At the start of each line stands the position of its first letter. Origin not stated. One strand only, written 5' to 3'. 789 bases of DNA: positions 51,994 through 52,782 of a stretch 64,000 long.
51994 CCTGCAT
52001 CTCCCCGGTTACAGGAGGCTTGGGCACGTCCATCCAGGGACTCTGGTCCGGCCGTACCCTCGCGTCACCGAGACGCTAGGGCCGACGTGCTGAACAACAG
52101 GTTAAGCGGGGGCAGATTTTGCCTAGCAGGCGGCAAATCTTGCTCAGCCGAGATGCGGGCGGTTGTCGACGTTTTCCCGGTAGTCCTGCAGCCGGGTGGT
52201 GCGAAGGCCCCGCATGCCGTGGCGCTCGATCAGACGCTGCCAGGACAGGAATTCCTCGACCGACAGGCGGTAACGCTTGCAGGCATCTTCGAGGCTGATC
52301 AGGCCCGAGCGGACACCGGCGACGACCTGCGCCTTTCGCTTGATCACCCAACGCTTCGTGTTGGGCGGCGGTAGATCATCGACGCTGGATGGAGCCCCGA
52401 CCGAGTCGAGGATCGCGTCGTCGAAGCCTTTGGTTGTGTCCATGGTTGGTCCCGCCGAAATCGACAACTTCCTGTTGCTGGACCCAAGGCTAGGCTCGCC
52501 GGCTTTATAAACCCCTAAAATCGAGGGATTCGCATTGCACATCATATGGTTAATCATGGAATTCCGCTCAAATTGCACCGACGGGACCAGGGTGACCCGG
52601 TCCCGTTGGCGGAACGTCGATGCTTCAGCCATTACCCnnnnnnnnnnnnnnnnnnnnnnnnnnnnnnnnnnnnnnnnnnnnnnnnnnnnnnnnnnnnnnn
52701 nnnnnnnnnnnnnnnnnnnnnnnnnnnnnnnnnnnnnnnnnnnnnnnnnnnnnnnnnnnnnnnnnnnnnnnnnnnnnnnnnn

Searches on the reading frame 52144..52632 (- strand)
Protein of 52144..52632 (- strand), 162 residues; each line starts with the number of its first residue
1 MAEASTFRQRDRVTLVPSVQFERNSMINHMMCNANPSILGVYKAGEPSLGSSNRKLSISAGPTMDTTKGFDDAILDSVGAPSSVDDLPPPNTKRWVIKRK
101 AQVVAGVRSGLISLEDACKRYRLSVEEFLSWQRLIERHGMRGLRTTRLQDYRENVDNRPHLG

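Call 7: search_protein_families(library=pfam, proteins=[window:52144-52632:-])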
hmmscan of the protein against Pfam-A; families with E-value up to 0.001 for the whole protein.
window:52144-52632:- (162 aa): 1 family
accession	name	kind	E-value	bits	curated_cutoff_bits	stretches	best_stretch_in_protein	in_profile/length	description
PF06627.17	DUF1153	-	7.3e-34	116.2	23.5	1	73-152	8-87/87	Protein of unknown function (DUF1153)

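Call 27: search_protein_families(library=ncbifam, proteins=[window:52144-52632:-], max_evalue=0.001)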
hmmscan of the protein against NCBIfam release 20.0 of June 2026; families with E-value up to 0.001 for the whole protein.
window:52144-52632:- (162 aa): 1 family
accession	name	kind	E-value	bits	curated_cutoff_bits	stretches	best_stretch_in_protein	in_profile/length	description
NF051866.1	CtrAInhibSciP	equivalog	5e-36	122.8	100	1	71-152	9-90/90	CtrA inhibitor SciP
